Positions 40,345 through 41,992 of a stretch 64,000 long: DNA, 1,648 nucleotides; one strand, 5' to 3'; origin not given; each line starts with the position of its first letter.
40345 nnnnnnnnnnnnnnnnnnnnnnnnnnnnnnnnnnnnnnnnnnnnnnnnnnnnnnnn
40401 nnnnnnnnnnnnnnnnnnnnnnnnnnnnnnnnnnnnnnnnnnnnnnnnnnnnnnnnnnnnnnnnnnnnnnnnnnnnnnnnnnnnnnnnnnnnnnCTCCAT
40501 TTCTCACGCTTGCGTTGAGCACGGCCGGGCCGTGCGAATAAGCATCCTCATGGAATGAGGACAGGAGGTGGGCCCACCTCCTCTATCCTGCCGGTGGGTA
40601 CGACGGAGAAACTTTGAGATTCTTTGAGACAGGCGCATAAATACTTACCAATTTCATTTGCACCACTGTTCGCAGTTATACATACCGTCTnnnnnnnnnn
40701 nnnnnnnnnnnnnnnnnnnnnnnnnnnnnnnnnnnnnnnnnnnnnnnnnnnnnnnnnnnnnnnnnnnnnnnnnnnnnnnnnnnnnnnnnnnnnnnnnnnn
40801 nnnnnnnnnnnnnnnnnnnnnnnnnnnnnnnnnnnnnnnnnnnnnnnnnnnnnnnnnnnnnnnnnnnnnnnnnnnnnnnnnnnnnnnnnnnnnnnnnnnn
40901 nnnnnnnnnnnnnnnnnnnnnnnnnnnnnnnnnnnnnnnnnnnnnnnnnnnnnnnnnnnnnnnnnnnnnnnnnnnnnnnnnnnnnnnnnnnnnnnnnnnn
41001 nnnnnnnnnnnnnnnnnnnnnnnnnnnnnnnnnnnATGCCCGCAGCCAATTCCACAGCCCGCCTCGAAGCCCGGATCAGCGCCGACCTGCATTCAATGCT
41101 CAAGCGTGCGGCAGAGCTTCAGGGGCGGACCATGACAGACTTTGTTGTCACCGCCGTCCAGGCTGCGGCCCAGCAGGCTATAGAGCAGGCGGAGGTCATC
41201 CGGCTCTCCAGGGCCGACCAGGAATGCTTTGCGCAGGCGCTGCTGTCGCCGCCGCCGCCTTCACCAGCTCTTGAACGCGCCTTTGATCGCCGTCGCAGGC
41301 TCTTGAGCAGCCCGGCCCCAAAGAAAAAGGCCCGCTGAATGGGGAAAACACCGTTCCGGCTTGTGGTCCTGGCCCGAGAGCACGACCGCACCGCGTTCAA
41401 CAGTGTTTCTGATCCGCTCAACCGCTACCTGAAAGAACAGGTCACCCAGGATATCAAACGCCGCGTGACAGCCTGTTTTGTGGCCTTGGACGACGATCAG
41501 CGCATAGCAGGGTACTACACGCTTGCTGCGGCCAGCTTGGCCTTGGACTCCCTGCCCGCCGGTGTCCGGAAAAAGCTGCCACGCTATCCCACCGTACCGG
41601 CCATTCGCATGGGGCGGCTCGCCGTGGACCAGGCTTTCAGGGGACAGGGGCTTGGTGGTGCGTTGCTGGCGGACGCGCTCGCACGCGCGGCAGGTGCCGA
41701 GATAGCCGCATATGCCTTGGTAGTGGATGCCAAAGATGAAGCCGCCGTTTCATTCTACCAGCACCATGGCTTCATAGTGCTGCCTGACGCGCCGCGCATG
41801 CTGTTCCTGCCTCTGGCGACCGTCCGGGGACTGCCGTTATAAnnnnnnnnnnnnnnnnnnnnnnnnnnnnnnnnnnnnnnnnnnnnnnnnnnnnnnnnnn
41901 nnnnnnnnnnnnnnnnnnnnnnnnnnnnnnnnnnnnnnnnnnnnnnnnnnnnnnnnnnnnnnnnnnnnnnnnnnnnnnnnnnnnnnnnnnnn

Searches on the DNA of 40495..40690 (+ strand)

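Call 39: search_dna_similar(query=window:40495-40690:+, collection=plasmids, mode=distant, max_evalue=10, max_rows=40)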
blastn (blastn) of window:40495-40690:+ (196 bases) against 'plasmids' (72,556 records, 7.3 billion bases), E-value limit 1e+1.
Records with a match: 9; places in all: 9; records where one place covers at least 80% of the query: 0.
Best place of each record, by identity: 90-95% 4; 80-90% 5.
By first word of the organism name: Burkholderia 2; Sinorhizobium 2; Chondrinema 1; Bacillus 1; Phyllobacterium 1; Streptomyces 1; Nitratireductor 1.
By predicted mobility (MOB-suite, as given by PLSDB): non-mobilizable 5; conjugative 3; mobilizable 1.
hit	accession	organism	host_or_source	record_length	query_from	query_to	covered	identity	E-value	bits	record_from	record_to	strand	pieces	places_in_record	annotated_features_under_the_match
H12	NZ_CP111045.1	Chondrinema litorale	Seaweed,red alga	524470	143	177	18%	82.9%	7e+0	37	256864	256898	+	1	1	DUF3857 domain-containing protein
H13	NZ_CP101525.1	Burkholderia arboris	mixed culture,soil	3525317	10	39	15%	93.5%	5e-2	45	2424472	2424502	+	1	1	none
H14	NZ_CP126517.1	Bacillus toyonensis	bacterial isolate,warm, humid forested ...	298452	142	172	16%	87.9%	2e+0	40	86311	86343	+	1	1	ribonuclease J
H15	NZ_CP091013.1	Burkholderia cenocepacia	-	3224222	10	39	15%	90.3%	2e+0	40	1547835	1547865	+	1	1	none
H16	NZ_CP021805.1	Sinorhizobium meliloti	Medicago truncatula,Single Cell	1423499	14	43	15%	86.7%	7e+0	37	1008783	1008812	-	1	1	none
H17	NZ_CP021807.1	Sinorhizobium meliloti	Medicago truncatula,Single Cell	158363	14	43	15%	86.7%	7e+0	37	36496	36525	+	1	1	DUF11 domain-containing protein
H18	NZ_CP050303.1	Phyllobacterium sp. 628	Oxytropis pumilio,cell culture,root ...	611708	14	41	14%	89.3%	7e+0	38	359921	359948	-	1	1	DUF11 domain-containing protein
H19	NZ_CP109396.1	Streptomyces sp. NBC_01527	-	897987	13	38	13%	92.3%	2e+0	39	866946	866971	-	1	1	replication-relaxation family protein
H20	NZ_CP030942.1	Nitratireductor thuwali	-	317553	13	37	13%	92.0%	7e+0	37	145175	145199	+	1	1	hypothetical protein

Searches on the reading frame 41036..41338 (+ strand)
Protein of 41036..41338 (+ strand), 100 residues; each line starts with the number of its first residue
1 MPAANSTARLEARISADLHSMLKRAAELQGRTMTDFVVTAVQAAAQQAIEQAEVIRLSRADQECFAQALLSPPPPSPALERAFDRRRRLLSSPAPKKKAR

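Call 12: search_protein_families(library=pfam, proteins=[window:41036-41338:+], max_evalue=0.01)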
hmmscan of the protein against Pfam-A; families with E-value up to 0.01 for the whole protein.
window:41036-41338:+ (100 aa): 3 families
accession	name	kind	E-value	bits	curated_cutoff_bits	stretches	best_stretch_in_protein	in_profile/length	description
PF08681.18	TacA1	-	3.6e-28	97.8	21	1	9-87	1-79/80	Antitoxin TacA 1-like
PF05534.18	HicB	-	0.0043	17.4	21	1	9-40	19-50/51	HicB family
PF09386.16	ParD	-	0.0064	17.3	27.3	1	8-54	2-48/80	Antitoxin ParD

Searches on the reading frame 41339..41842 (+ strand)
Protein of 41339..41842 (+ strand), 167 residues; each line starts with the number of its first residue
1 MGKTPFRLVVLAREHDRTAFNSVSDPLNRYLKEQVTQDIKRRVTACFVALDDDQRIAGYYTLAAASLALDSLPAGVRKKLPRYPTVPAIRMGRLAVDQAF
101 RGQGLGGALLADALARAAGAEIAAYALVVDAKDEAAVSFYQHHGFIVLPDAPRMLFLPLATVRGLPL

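Call 12: search_protein_families(library=pfam, proteins=[window:41339-41842:+], max_evalue=0.01)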
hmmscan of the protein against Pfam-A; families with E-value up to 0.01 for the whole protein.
window:41339-41842:+ (167 aa): 5 families
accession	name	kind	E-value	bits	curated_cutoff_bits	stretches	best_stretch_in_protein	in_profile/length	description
PF13508.13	Acetyltransf_7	-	2.4e-12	47.5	27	1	45-146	4-83/84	Acetyltransferase (GNAT) domain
PF13673.13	Acetyltransf_10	-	6.4e-12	46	23.6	1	33-148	20-110/128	Acetyltransferase (GNAT) domain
PF00583.31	Acetyltransf_1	-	9.7e-12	45.6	20.7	1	36-145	24-116/116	Acetyltransferase (GNAT) family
PF08445.16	FR47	-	1.7e-05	25.2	22.1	1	91-148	24-80/86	FR47-like protein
PF14542.12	Acetyltransf_CG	-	0.0036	17.8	30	1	94-120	30-56/80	GCN5-related N-acetyl-transferase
